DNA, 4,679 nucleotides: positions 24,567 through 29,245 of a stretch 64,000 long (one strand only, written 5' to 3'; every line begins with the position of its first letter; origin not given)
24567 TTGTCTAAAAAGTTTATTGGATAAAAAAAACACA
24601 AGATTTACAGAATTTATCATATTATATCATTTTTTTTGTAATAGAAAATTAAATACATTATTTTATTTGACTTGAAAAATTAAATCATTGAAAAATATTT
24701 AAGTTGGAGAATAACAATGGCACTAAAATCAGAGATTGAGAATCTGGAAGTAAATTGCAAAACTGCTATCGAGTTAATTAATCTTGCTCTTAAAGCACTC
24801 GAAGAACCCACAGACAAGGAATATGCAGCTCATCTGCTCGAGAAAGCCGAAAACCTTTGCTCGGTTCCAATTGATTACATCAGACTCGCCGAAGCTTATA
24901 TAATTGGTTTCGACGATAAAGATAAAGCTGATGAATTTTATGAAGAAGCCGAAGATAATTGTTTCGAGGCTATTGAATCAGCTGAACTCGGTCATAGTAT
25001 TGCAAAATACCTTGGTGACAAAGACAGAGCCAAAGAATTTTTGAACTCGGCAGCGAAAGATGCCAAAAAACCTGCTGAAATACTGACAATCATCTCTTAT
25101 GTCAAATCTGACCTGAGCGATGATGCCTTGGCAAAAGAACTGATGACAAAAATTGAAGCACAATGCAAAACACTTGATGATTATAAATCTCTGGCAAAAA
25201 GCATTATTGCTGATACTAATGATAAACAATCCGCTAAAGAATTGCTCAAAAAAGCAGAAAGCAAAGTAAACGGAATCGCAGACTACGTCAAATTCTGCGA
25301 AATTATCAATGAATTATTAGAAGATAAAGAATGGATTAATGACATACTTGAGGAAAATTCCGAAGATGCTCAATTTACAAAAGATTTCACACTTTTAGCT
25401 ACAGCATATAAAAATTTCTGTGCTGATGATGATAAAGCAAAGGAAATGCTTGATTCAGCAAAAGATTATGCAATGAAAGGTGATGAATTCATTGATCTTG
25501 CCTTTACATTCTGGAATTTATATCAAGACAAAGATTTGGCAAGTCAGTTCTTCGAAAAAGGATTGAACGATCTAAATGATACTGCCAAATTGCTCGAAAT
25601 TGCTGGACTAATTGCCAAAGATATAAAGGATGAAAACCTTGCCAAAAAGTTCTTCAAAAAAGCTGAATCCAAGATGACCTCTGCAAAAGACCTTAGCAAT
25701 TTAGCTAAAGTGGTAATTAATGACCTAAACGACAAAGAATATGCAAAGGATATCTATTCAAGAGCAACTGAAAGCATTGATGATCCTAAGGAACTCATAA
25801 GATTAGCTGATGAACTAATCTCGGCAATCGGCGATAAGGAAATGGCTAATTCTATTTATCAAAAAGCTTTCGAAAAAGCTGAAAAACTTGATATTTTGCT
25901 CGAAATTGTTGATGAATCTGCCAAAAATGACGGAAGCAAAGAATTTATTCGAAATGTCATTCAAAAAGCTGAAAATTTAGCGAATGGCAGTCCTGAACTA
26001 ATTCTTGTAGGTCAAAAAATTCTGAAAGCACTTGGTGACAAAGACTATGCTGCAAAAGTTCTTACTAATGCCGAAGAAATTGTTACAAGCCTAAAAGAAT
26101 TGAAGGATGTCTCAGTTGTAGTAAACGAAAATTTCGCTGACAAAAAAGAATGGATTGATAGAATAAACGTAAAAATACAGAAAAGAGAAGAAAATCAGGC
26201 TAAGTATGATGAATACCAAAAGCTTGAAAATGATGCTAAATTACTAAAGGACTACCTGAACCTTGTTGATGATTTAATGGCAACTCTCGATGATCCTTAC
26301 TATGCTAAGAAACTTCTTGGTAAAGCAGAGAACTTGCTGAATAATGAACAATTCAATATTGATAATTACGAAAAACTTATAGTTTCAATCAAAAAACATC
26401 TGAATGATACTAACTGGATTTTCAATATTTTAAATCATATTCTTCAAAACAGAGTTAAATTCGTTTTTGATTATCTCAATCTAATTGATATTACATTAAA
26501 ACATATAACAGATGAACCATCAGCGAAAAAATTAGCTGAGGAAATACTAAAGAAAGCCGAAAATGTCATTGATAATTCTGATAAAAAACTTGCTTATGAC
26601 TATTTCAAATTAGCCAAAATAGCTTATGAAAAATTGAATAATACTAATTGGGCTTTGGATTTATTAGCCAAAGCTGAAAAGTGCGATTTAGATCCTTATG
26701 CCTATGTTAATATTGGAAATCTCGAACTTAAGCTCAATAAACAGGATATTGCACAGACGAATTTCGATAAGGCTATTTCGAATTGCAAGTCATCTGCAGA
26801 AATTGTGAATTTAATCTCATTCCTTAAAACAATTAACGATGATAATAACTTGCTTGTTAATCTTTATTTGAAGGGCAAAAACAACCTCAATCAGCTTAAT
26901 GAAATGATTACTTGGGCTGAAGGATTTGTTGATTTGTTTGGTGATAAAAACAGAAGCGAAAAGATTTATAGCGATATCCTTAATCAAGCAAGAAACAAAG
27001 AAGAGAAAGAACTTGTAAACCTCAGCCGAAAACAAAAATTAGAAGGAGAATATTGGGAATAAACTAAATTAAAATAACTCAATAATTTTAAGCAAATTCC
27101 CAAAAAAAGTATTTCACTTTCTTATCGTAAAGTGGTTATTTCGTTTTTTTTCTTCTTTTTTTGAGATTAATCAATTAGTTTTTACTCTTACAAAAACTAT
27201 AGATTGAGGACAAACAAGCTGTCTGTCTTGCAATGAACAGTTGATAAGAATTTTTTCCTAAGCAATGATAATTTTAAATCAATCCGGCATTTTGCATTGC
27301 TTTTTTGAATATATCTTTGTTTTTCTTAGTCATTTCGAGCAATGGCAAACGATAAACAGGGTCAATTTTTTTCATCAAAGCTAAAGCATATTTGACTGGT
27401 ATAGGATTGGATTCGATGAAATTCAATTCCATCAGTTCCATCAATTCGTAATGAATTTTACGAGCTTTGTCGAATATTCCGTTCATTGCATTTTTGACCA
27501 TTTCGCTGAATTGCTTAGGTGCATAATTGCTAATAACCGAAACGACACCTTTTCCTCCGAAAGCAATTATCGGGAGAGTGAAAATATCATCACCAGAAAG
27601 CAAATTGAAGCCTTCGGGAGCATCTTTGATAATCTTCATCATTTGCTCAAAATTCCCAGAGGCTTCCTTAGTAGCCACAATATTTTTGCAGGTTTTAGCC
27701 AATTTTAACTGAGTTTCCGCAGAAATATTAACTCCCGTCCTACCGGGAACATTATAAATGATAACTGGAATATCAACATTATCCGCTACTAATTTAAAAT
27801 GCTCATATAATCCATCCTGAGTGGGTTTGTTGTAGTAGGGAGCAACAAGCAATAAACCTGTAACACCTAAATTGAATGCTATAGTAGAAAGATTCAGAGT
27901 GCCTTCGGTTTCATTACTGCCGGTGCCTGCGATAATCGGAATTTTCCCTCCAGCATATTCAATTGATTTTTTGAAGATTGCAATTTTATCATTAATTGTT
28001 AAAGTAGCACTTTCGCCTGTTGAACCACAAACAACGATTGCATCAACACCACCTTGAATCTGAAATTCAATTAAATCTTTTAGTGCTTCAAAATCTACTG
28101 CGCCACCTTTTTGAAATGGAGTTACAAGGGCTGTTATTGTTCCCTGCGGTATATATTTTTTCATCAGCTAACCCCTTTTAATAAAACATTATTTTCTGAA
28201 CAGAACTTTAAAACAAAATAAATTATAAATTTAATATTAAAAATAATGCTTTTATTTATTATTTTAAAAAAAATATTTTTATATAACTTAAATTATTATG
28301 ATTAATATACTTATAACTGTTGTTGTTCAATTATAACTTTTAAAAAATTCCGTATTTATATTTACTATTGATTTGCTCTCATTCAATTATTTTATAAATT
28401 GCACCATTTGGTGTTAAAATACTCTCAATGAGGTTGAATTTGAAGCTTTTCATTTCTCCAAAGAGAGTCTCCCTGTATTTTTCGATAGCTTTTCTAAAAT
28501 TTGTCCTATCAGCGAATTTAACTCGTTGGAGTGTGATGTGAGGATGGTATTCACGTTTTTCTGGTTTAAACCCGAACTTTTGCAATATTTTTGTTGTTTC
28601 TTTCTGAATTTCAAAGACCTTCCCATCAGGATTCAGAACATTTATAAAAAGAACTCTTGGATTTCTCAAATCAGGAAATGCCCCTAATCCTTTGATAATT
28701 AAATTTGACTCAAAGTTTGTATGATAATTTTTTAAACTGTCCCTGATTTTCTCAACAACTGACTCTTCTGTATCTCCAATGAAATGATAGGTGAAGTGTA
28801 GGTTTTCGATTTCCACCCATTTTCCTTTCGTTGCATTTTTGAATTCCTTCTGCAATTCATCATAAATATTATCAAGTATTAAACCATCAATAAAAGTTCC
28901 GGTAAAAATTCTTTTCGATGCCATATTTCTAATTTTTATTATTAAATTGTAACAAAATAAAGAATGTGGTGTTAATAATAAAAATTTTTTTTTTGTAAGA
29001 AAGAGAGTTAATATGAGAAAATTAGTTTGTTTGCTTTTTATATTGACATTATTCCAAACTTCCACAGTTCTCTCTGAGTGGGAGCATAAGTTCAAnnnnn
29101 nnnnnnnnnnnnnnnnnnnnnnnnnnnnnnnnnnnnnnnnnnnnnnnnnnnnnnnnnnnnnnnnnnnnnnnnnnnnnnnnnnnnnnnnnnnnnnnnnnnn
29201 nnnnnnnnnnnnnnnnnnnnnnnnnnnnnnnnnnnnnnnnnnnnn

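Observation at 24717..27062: A 781-aa protein made of about 20 copies of a non-canonical 34-aa repeat, divergent from the flagellar export operon.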

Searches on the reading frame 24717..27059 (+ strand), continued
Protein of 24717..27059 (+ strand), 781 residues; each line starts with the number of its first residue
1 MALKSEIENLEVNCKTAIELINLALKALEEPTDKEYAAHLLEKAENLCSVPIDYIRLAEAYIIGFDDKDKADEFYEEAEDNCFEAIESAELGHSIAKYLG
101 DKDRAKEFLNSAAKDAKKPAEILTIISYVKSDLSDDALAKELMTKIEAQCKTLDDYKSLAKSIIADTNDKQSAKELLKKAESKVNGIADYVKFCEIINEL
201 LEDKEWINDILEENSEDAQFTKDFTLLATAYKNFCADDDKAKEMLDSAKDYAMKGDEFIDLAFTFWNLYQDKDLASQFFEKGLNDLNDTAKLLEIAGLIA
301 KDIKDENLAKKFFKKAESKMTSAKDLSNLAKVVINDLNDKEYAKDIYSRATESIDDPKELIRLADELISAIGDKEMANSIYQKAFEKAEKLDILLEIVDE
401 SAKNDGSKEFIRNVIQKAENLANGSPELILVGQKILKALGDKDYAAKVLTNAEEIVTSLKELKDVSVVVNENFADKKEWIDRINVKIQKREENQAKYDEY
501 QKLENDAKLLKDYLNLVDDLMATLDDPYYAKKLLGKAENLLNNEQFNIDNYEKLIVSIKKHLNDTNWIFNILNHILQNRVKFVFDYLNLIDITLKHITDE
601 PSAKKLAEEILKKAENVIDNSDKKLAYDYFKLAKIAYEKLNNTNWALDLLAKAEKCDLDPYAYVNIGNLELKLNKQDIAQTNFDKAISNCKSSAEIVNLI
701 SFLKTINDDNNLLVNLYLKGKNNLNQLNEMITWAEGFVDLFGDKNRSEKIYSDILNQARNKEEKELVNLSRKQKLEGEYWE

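Call 79: find_encoding_contigs(protein=P0302, flank=6000, max_places=1)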
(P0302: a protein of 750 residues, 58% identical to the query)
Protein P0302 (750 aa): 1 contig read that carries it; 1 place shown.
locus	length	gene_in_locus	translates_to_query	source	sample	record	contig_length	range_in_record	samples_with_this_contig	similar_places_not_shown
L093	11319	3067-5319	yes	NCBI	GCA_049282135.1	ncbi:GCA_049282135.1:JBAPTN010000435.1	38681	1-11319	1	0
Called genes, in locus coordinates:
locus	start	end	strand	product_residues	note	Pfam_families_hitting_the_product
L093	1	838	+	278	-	PF01488:Shikimate_DH, PF00745:GlutR_dimer (weak)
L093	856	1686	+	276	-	PF13189:Cytidylate_kin2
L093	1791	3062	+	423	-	PF00890:FAD_binding_2, PF01134:GIDA (weak), PF01266:DAO, PF01946:Thi4 (weak), PF03486:HI0933_like (weak), PF05834:Lycopene_cycl (faint), PF12831:FAD_oxidored, PF13450:NAD_binding_8, +5 more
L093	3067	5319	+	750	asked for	PF00037:Fer4 (faint), PF12797:Fer4_2 (faint), PF00890:FAD_binding_2 (weak), PF07992:Pyr_redox_2, PF12831:FAD_oxidored (weak), PF13450:NAD_binding_8 (weak), PF13187:Fer4_9, PF02662:FlpD, +3 more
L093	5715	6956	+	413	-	PF14306:PUA_2, PF01747:ATP-sulfurylase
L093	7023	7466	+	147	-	PF12837:Fer4_6 (faint), PF12800:Fer4_4 (faint), PF12838:Fer4_7 (weak), PF13187:Fer4_9 (weak), PF00037:Fer4 (weak), PF12139:APS-reductase_C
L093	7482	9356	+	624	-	PF00890:FAD_binding_2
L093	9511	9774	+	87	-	PF04606:Ogr_Delta (weak)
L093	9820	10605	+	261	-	PF03692:CxxCxxCC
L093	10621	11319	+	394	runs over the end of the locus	PF13183:Fer4_8 (weak), PF13187:Fer4_9 (weak)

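Call 80: find_encoding_contigs(protein=P0250, flank=6000, max_places=1)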
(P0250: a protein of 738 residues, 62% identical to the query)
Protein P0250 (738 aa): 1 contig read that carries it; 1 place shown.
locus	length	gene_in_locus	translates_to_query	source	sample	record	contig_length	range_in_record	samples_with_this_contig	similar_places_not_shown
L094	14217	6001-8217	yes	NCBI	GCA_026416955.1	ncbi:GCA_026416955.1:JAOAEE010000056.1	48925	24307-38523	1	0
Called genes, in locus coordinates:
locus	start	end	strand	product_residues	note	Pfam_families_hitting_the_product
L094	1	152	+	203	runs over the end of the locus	PF03193:RsgA_GTPase (weak), PF00009:GTP_EFTU (faint), PF01926:MMR_HSR1, PF02421:FeoB_N (weak)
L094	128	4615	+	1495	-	PF05359:DUF748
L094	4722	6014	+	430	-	PF00890:FAD_binding_2, PF01134:GIDA (weak), PF01266:DAO, PF01946:Thi4 (weak), PF03486:HI0933_like (weak), PF07992:Pyr_redox_2 (weak), PF12831:FAD_oxidored, PF13450:NAD_binding_8, +3 more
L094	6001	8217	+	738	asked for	PF07992:Pyr_redox_2, PF00890:FAD_binding_2 (weak), PF01266:DAO (weak), PF12831:FAD_oxidored (weak), PF13450:NAD_binding_8 (weak), PF13183:Fer4_8 (faint), PF13187:Fer4_9, PF02662:FlpD, +4 more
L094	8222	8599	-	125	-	PF00072:Response_reg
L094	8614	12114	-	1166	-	PF08447:PAS_3, PF13426:PAS_9, PF13426:PAS_9, PF00989:PAS, PF08447:PAS_3, PF13426:PAS_9, PF00989:PAS, PF08448:PAS_4, +13 more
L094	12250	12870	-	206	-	PF04264:YceI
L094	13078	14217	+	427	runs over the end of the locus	PF00285:Citrate_synt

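Call 83: find_related_loci(query=window:24717-27059:+, collection=metagenome_contigs, flank=6000)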
Query window:24717-27059:+ (781 aa) in metagenome_contigs; peptide patterns used: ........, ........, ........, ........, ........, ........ (x = any residue, [..] = any of these).
58 stretches matched a pattern, but none encodes a relative of the query by tblastn (E <= 1e-3).

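Call 84: find_related_loci(query=A1, collection=metagenome_contigs, flank=6000)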
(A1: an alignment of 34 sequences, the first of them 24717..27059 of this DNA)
Query A1 (781 aa) in metagenome_contigs; peptide patterns used: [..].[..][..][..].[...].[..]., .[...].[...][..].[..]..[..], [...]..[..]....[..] (x = any residue, [..] = any of these).
510 stretches matched a pattern; 163 encode a relative of the query (tblastn E <= 1e-3); the best 80 are kept; 80 distinct loci.
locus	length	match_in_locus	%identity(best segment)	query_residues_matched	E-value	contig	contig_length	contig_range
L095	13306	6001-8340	81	1-780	0e+0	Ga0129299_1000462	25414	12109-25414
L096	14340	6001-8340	79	1-780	0e+0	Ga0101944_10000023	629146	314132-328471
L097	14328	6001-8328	45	1-779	0e+0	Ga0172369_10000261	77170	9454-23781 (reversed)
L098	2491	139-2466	45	1-779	0e+0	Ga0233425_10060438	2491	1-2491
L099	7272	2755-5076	45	1-780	0e+0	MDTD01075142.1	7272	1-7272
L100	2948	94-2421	45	1-777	0e+0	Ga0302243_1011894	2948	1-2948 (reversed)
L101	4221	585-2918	37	1-780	2e-173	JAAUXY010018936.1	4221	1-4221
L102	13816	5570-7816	39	1-762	5e-166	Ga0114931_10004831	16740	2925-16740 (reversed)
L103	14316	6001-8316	37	1-775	5e-156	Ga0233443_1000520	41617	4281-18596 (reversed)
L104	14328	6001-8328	37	1-780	8e-154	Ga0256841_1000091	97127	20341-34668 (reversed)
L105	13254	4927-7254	36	1-780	7e-152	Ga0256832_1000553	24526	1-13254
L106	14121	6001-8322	35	1-776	1e-151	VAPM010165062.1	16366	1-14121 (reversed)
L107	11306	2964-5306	38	1-780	3e-151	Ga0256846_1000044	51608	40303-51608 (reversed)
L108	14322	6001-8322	35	1-776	1e-149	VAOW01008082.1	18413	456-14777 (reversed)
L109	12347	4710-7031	36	1-780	2e-146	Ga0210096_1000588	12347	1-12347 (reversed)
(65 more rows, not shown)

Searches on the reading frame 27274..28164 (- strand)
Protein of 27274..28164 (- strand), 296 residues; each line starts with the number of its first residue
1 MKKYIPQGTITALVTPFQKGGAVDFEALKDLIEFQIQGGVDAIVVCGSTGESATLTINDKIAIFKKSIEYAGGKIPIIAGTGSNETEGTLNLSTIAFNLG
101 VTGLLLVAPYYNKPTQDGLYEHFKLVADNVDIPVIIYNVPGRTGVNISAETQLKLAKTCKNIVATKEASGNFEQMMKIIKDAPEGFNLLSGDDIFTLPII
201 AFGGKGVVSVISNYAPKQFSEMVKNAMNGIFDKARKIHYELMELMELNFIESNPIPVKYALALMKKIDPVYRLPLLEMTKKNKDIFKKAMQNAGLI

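Call 9: search_protein_families(library=pfam, proteins=[window:27274-28164:-], max_evalue=0.001)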
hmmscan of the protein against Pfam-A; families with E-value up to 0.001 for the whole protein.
window:27274-28164:- (296 aa): 1 family
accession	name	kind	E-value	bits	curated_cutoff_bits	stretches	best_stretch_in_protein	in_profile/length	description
PF00701.28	DHDPS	-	2.2e-93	312.6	22.1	1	7-292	3-288/289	Dihydrodipicolinate synthetase family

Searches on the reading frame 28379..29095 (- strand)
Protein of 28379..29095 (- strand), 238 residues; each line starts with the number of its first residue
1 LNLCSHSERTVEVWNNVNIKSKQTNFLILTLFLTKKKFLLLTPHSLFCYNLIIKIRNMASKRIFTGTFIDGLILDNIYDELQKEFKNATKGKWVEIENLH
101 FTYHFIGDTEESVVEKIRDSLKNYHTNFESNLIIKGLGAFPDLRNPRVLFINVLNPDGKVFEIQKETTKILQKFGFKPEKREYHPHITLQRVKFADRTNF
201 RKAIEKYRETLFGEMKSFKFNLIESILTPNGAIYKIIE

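Call 9: search_protein_families(library=pfam, proteins=[window:28379-29095:-], max_evalue=0.001)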
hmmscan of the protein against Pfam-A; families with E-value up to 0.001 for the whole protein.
window:28379-29095:- (238 aa): 3 families
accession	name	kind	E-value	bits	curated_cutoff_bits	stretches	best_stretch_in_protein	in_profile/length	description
PF02834.22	LigT_PEase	-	1.4e-23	83.3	23.3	2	158-234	9-87/87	LigT like Phosphoesterase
PF13563.12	2_5_RNA_ligase2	-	7.4e-09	36.3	27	1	90-208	17-131/152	2'-5' RNA ligase superfamily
PF10469.15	AKAP7_NLS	-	2.4e-08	34.6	24.4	1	112-236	63-202/208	AKAP7 2'5' RNA ligase-like domain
